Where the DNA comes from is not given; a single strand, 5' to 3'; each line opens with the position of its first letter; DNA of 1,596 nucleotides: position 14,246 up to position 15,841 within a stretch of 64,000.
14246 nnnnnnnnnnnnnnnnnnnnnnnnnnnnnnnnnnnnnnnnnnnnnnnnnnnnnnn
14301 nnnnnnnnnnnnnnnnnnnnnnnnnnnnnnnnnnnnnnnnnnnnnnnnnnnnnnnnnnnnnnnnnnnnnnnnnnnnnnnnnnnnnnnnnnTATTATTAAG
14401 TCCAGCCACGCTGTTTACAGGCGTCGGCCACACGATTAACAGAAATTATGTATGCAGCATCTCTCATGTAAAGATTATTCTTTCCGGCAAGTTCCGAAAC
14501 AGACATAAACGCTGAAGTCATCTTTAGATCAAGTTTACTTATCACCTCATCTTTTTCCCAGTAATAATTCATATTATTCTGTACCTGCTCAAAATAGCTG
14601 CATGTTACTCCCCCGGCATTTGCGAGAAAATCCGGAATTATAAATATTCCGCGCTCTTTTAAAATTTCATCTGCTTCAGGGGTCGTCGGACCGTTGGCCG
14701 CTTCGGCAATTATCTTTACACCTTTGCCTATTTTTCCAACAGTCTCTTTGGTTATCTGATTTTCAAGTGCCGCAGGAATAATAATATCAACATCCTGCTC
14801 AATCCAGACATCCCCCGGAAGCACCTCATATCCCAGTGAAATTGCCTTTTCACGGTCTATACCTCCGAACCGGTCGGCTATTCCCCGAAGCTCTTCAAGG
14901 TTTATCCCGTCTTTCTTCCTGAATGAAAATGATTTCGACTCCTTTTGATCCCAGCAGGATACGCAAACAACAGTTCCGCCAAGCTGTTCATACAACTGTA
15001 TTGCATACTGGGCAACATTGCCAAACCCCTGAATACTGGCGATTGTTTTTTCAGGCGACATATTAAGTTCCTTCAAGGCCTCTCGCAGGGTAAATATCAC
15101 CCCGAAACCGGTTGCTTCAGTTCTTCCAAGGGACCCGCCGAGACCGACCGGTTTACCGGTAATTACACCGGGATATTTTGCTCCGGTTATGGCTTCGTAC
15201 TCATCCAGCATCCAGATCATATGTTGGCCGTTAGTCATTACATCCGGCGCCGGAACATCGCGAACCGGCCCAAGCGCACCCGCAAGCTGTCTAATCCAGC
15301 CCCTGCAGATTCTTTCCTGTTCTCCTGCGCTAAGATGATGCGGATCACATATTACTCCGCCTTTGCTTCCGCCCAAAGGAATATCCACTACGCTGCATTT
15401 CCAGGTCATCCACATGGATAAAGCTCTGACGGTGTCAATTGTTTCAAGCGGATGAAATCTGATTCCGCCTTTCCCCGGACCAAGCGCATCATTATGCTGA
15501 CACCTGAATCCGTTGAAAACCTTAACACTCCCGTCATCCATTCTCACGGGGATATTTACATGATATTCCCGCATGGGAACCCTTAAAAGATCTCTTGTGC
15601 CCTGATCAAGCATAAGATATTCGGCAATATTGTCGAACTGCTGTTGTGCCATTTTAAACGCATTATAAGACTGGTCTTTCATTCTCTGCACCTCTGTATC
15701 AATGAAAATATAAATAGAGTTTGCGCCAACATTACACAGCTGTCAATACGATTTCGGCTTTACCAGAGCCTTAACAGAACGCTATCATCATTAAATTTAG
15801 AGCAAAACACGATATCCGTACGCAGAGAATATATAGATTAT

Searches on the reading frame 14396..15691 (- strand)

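Call 53: search_protein_families(library=pfam, proteins=[window:14396-15691:-], max_evalue=0.00001)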
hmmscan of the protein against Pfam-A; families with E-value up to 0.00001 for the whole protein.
window:14396-15691:- (431 aa): 2 families
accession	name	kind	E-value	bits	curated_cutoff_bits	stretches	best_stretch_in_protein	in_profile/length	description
PF00208.27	ELFV_dehydrog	-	2.8e-69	233.9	23.4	1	185-429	1-241/241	Glutamate/Leucine/Phenylalanine/Valine dehydrogenase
PF02812.23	ELFV_dehydrog_N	-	7.4e-53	178.1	25.3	1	39-166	1-128/129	Glu/Leu/Phe/Val dehydrogenase, dimerisation domain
